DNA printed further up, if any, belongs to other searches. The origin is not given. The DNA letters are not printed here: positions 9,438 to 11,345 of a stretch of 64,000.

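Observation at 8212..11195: Translationally coupled arginine-deiminase paralog pair in which the upstream copy has lost the catalytic cysteine (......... changed to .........)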

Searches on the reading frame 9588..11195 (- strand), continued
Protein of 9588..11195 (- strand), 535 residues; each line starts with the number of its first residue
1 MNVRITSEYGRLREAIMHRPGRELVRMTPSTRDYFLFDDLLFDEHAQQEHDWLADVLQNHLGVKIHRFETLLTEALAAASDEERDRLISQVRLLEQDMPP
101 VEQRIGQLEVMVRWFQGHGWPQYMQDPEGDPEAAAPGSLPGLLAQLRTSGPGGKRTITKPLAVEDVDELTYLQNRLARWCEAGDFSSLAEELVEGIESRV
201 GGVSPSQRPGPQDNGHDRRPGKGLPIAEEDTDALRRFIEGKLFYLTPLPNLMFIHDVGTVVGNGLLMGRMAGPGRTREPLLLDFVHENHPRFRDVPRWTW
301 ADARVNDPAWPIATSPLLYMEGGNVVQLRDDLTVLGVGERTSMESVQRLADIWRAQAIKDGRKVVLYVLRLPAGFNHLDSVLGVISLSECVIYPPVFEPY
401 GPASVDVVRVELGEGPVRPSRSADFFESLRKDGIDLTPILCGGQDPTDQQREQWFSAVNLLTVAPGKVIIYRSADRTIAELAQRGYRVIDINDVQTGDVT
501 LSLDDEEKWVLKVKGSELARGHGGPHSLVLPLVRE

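Call 32: find_homologous_proteins(query=P0241, max_evalue=1e-30)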
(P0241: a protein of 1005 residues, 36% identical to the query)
Query P0241 (1005 aa): 238 proteins with E <= 1e-30 among 8000 candidates; the best 120 are listed.
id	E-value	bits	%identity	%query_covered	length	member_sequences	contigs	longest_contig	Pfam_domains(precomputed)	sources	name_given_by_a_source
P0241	0.0e+0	2297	100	100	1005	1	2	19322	PF19420.6,PF02274.23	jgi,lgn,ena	jgi:arginine deiminase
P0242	1.8e-291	988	48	99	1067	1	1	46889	PF19420.6,PF02274.23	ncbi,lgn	-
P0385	2.5e-280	951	48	99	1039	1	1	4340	PF19420.6,PF02274.23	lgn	-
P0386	8.3e-275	933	46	99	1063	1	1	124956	PF19420.6,PF02274.23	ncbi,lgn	-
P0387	3.3e-270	917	46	99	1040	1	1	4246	PF19420.6,PF02274.23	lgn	-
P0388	8.9e-270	916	46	72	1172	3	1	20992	PF19420.6,PF02274.23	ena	-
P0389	4.6e-264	897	46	99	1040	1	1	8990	PF19420.6,PF02274.23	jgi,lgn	jgi:arginine deiminase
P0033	1.9e-53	200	29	31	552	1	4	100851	PF02274.23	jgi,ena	jgi:arginine deiminase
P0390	1.3e-49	187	33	46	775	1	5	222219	PF19420.6,PF00185.31,PF02274.23,PF02729.27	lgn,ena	-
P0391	1.3e-49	187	33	46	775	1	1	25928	PF19420.6,PF00185.31,PF02274.23,PF02729.27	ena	-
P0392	1.4e-49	187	33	46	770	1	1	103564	PF19420.6,PF00185.31,PF02274.23,PF02729.27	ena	-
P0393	1.8e-49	187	33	46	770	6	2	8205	PF19420.6,PF00185.31,PF02274.23,PF02729.27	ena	-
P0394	1.8e-49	187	33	46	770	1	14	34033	PF19420.6,PF00185.31,PF02274.23,PF02729.27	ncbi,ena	-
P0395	1.8e-49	187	33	46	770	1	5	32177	PF19420.6,PF00185.31,PF02274.23,PF02729.27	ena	-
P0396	1.8e-49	187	33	46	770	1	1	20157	PF19420.6,PF00185.31,PF02274.23,PF02729.27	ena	-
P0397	1.8e-49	187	33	46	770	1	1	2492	PF19420.6,PF00185.31,PF02274.23,PF02729.27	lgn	-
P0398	1.8e-49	187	33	46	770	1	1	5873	PF19420.6,PF00185.31,PF02274.23,PF02729.27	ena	-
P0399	1.8e-49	187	33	46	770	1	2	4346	PF19420.6,PF00185.31,PF02274.23,PF02729.27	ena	-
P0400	1.8e-49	187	33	46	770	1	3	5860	PF19420.6,PF00185.31,PF02274.23,PF02729.27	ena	-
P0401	1.8e-49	187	33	46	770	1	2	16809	PF19420.6,PF00185.31,PF02274.23,PF02729.27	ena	-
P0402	2.1e-49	187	33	46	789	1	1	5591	PF19420.6,PF00185.31,PF02274.23,PF02729.27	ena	-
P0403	2.4e-49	186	33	46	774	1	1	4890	PF19420.6,PF00185.31,PF02274.23,PF02729.27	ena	-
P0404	2.4e-49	186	33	46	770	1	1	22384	PF19420.6,PF00185.31,PF02274.23,PF02729.27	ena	-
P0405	2.5e-49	186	33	46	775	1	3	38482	PF19420.6,PF00185.31,PF02274.23,PF02729.27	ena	-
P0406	3.0e-49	186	33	46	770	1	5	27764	PF19420.6,PF00185.31,PF02274.23,PF02729.27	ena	-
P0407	3.4e-49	186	33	46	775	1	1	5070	PF19420.6,PF00185.31,PF02274.23,PF02729.27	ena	-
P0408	3.5e-49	186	33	46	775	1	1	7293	PF19420.6,PF00185.31,PF02274.23,PF02729.27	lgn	-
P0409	3.5e-49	186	33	46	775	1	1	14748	PF19420.6,PF00185.31,PF02274.23,PF02729.27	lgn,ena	-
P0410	3.5e-49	186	33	46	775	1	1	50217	PF19420.6,PF00185.31,PF02274.23,PF02729.27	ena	-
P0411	3.5e-49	186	33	46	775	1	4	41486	PF19420.6,PF00185.31,PF02274.23,PF02729.27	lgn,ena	-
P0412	3.5e-49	186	33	46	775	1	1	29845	PF19420.6,PF00185.31,PF02274.23,PF02729.27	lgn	-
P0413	3.5e-49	186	33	46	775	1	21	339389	PF19420.6,PF00185.31,PF02274.23,PF02729.27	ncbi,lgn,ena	-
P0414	3.5e-49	186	33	46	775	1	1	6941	PF19420.6,PF00185.31,PF02274.23,PF02729.27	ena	-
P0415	3.5e-49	186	33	46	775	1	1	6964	PF19420.6,PF00185.31,PF02274.23,PF02729.27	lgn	-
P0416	3.6e-49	186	33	46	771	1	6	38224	PF19420.6,PF00185.31,PF02274.23,PF02729.27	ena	-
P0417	3.6e-49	186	33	46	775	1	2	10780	PF19420.6,PF00185.31,PF02274.23,PF02729.27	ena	-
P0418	3.7e-49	186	33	46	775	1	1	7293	PF19420.6,PF00185.31,PF02274.23,PF02729.27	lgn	-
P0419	3.9e-49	186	33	46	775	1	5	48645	PF19420.6,PF00185.31,PF02274.23,PF02729.27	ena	-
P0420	3.9e-49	186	33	46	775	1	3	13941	PF19420.6,PF00185.31,PF02274.23,PF02729.27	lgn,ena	-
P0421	4.0e-49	186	33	46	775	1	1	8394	PF19420.6,PF00185.31,PF02274.23,PF02729.27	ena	-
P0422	4.0e-49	186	33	46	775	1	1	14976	PF19420.6,PF00185.31,PF02274.23,PF02729.27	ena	-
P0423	4.6e-49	185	33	46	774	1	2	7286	PF19420.6,PF00185.31,PF02274.23,PF02729.27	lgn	-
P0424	4.6e-49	185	33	46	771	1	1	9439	PF19420.6,PF00185.31,PF02274.23,PF02729.27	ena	-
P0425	4.6e-49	185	33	46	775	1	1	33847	PF19420.6,PF00185.31,PF02274.23,PF02729.27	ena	-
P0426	4.6e-49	185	33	46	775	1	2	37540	PF19420.6,PF00185.31,PF02274.23,PF02729.27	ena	-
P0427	4.6e-49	185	33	46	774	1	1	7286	PF19420.6,PF00185.31,PF02274.23,PF02729.27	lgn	-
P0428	4.6e-49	185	33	46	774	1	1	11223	PF19420.6,PF00185.31,PF02274.23,PF02729.27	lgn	-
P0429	4.6e-49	185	33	46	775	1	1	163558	PF19420.6,PF00185.31,PF02274.23,PF02729.27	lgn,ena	-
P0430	4.6e-49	185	33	46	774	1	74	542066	PF19420.6,PF00185.31,PF02274.23,PF02729.27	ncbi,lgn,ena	-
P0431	4.6e-49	185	33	46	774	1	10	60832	PF19420.6,PF00185.31,PF02274.23,PF02729.27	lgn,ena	-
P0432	4.6e-49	185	33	46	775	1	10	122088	PF19420.6,PF00185.31,PF02274.23,PF02729.27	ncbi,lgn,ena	-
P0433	4.6e-49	185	33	46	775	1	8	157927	PF19420.6,PF00185.31,PF02274.23,PF02729.27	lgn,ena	-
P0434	4.6e-49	185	33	46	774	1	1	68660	PF19420.6,PF00185.31,PF02274.23,PF02729.27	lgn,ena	-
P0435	4.6e-49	185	33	46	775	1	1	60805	PF19420.6,PF00185.31,PF02274.23,PF02729.27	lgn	-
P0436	4.6e-49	185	33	46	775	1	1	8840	PF19420.6,PF00185.31,PF02274.23,PF02729.27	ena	-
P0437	4.6e-49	185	33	46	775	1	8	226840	PF19420.6,PF00185.31,PF02274.23,PF02729.27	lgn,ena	-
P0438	4.6e-49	185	33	46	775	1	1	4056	PF19420.6,PF00185.31,PF02274.23,PF02729.27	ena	-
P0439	4.6e-49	185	33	46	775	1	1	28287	PF19420.6,PF00185.31,PF02274.23,PF02729.27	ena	-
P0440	4.6e-49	185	33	46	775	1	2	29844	PF19420.6,PF00185.31,PF02274.23,PF02729.27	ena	-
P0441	4.6e-49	185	33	46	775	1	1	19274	PF19420.6,PF00185.31,PF02274.23,PF02729.27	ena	-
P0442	4.7e-49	185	33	46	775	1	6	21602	PF19420.6,PF00185.31,PF02274.23,PF02729.27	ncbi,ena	-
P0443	4.7e-49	185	33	46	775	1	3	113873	PF19420.6,PF00185.31,PF02274.23,PF02729.27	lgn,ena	-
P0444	4.7e-49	185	33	46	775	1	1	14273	PF19420.6,PF00185.31,PF02274.23,PF02729.27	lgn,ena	-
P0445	4.7e-49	185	33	46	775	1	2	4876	PF19420.6,PF00185.31,PF02274.23,PF02729.27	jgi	jgi:arginine deiminase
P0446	4.7e-49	185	33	46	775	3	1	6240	PF19420.6,PF00185.31,PF02274.23,PF02729.27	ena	-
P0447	4.7e-49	185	33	46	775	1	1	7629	PF19420.6,PF00185.31,PF02274.23,PF02729.27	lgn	-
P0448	4.7e-49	185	33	46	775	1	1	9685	PF19420.6,PF00185.31,PF02274.23,PF02729.27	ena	-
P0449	4.7e-49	185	33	46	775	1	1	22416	PF19420.6,PF00185.31,PF02274.23,PF02729.27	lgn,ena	-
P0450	4.7e-49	185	33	46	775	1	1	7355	PF19420.6,PF00185.31,PF02274.23,PF02729.27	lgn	-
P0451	4.7e-49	185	33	46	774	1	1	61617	PF19420.6,PF00185.31,PF02274.23,PF02729.27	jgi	jgi:arginine deiminase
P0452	4.7e-49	185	33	46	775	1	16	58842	PF19420.6,PF00185.31,PF02274.23,PF02729.27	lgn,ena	-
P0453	4.7e-49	185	33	46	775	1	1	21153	PF19420.6,PF00185.31,PF02274.23,PF02729.27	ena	-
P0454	4.7e-49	185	33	46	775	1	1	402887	PF19420.6,PF00185.31,PF02274.23,PF02729.27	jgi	-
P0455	4.7e-49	185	33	46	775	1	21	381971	PF19420.6,PF00185.31,PF02274.23,PF02729.27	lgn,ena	-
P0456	4.7e-49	185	33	46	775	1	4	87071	PF19420.6,PF00185.31,PF02274.23,PF02729.27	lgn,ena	-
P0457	4.7e-49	185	33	46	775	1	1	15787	PF19420.6,PF00185.31,PF02274.23,PF02729.27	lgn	-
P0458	4.7e-49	185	33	46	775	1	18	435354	PF19420.6,PF00185.31,PF02274.23,PF02729.27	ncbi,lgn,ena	-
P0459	4.7e-49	185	33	46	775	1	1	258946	PF19420.6,PF00185.31,PF02274.23,PF02729.27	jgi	-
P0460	4.7e-49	185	33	46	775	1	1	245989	PF19420.6,PF00185.31,PF02274.23,PF02729.27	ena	-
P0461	4.7e-49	185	33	46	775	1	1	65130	PF19420.6,PF00185.31,PF02274.23,PF02729.27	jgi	-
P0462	4.7e-49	185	33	46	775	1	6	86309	PF19420.6,PF00185.31,PF02274.23,PF02729.27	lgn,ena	-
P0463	4.7e-49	185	33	46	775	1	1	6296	PF19420.6,PF00185.31,PF02274.23,PF02729.27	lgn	-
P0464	4.7e-49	185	33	46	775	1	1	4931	PF19420.6,PF00185.31,PF02274.23,PF02729.27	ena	-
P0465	4.8e-49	185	33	46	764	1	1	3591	PF19420.6,PF00185.31,PF02274.23,PF02729.27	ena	-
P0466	4.9e-49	185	33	46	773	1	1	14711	PF19420.6,PF00185.31,PF02274.23,PF02729.27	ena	-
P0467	4.9e-49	185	33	46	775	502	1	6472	PF19420.6,PF00185.31,PF02274.23,PF02729.27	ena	-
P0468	4.9e-49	185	33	46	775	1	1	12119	PF19420.6,PF00185.31,PF02274.23,PF02729.27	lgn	-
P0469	4.9e-49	185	33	46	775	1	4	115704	PF19420.6,PF00185.31,PF02274.23,PF02729.27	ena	-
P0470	4.9e-49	185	33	46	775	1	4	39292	PF19420.6,PF00185.31,PF02274.23,PF02729.27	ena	-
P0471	4.9e-49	185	33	46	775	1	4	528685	PF19420.6,PF00185.31,PF02274.23,PF02729.27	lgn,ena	-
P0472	5.0e-49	185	33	46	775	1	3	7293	PF19420.6,PF00185.31,PF02274.23,PF02729.27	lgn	-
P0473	5.0e-49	185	33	46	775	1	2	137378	PF19420.6,PF00185.31,PF02274.23,PF02729.27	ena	-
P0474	5.0e-49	185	33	46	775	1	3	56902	PF19420.6,PF00185.31,PF02274.23,PF02729.27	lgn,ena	-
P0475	5.0e-49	185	33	46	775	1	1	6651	PF19420.6,PF00185.31,PF02274.23,PF02729.27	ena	-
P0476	5.0e-49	185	33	46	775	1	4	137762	PF19420.6,PF00185.31,PF02274.23,PF02729.27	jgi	jgi:arginine deiminase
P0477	5.0e-49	185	33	46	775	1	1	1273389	PF19420.6,PF00185.31,PF02274.23,PF02729.27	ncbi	-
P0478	5.0e-49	185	33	46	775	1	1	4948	PF19420.6,PF00185.31,PF02274.23,PF02729.27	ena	-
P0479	5.0e-49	185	33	46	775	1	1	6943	PF19420.6,PF00185.31,PF02274.23,PF02729.27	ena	-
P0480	5.0e-49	185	33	46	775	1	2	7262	PF19420.6,PF00185.31,PF02274.23,PF02729.27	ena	-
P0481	5.0e-49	185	33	46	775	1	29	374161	PF19420.6,PF00185.31,PF02274.23,PF02729.27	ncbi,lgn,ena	-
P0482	5.0e-49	185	33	46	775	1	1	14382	PF19420.6,PF00185.31,PF02274.23,PF02729.27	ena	-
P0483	5.0e-49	185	33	46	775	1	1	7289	PF19420.6,PF00185.31,PF02274.23,PF02729.27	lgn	-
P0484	5.0e-49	185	33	46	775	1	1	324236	PF19420.6,PF00185.31,PF02274.23,PF02729.27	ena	-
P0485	5.0e-49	185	33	46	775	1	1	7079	PF19420.6,PF00185.31,PF02274.23,PF02729.27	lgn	-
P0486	5.0e-49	185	33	46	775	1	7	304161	PF19420.6,PF00185.31,PF02274.23,PF02729.27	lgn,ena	-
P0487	5.0e-49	185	33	46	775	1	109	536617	PF19420.6,PF00185.31,PF02274.23,PF02729.27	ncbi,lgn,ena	-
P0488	5.0e-49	185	33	46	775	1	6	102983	PF19420.6,PF00185.31,PF02274.23,PF02729.27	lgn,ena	-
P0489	5.0e-49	185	33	46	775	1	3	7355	PF19420.6,PF00185.31,PF02274.23,PF02729.27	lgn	-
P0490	5.0e-49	185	33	46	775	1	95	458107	PF19420.6,PF00185.31,PF02274.23,PF02729.27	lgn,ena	-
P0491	5.0e-49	185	33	46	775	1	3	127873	PF19420.6,PF00185.31,PF02274.23,PF02729.27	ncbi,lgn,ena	-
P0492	5.0e-49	185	33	46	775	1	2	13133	PF19420.6,PF00185.31,PF02274.23,PF02729.27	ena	-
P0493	5.0e-49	185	33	46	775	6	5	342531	PF19420.6,PF00185.31,PF02274.23,PF02729.27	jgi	jgi:arginine deiminase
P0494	5.0e-49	185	33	46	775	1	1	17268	PF19420.6,PF00185.31,PF02274.23,PF02729.27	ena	-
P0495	5.0e-49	185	33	46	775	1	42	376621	PF19420.6,PF00185.31,PF02274.23,PF02729.27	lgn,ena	-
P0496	5.0e-49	185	33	46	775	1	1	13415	PF19420.6,PF00185.31,PF02274.23,PF02729.27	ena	-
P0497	5.0e-49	185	33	46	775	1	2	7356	PF19420.6,PF00185.31,PF02274.23,PF02729.27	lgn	-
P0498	5.0e-49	185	33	46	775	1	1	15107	PF19420.6,PF00185.31,PF02274.23,PF02729.27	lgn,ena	-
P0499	5.0e-49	185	33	46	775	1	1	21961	PF19420.6,PF00185.31,PF02274.23,PF02729.27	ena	-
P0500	5.0e-49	185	33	46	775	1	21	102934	PF19420.6,PF00185.31,PF02274.23,PF02729.27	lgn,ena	-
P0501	5.0e-49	185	33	46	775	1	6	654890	PF19420.6,PF00185.31,PF02274.23,PF02729.27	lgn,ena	-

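Call 37: find_encoding_contigs(protein=P0386, flank=9000, max_places=2)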
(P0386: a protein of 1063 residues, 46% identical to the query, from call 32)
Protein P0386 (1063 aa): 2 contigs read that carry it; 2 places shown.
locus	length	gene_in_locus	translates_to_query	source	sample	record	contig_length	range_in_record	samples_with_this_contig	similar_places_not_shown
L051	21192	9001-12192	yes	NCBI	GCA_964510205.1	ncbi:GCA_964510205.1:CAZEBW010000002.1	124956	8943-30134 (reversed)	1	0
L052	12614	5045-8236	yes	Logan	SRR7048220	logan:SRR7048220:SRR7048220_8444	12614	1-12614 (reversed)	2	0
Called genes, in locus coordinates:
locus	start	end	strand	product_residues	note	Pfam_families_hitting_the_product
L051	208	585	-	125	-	-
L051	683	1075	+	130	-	-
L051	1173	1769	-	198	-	-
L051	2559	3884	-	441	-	-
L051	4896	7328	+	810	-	PF00750:tRNA-synt_1d, PF05746:DALR_1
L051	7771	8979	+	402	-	PF00009:GTP_EFTU, PF03144:GTP_EFTU_D2, PF03143:GTP_EFTU_D3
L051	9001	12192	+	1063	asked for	PF02274:ADI, PF19420:DDAH_eukar (faint), PF02274:ADI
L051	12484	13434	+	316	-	PF00892:EamA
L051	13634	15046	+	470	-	PF00291:PALP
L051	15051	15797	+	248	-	-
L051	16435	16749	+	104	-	PF01527:HTH_Tnp_1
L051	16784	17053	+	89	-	PF13276:HTH_21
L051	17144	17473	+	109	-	PF00665:rve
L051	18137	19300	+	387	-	PF01071:GARS_A, PF02655:ATP-grasp_3, PF08443:RimK (faint), PF02222:ATP-grasp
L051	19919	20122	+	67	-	-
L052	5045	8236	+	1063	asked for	PF02274:ADI, PF19420:DDAH_eukar (faint), PF02274:ADI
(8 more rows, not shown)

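Call 50: predict_structure(alignment_id=A2)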
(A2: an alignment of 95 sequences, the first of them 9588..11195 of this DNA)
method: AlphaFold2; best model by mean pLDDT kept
length: 535 residues; sequences in the alignment: 95
mean_pLDDT: 84.0   pTM: 0.85
mean pLDDT of the five models: 84.0, 83.4, 81.9, 81.5, 81.4
residues with pLDDT >= 90: 332; 70-90: 72; 50-70: 84; < 50: 47
segments of 3 or more residues with pLDDT < 50: 118-120, 122-124, 126-129, 133-144, 149-151, 153-160, 213-218
pLDDT, mean of each block of 10 residues (from residue 1): 92 98 85 82 93 98 98 98 94 77 57 52 47 47 47 44 63 89 96 84 55 46 52 66 87 96 92 88 96 86 65 69 96 95 93 94 97 93 98 95 94 96 97 98 96 93 98 97 98 96 97 93 94 97
secondary structure, 60 per line:
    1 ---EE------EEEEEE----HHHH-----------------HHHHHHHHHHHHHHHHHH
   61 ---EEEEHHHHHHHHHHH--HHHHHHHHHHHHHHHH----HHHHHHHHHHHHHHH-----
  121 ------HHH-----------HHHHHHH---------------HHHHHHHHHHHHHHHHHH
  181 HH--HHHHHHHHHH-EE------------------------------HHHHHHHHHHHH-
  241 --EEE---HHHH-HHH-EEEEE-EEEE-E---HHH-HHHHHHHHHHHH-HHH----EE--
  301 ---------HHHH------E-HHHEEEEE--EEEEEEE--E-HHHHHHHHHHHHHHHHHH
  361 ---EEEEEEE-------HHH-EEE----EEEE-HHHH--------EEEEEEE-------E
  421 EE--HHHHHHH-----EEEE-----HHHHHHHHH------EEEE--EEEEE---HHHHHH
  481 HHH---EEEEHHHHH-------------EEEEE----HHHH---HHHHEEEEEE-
elements in order: E12-17 H22-25 H43-60 E64-67 H68-78 H81-96 H101-115 H141-147 H163-182 H185-194 H228-239 E243-245 H249-252 E258-262 E264-267 H277-288 H310-313 E325-329 E332-338 H343-360 E364-370 E382-384 E389-392 H394-397 E406-412 E420-422 H425-431 E437-440 H446-454 E461-464 E467-471 H475-483 E487-490 H491-495 E509-513 H518-521 H525-528 E529-534
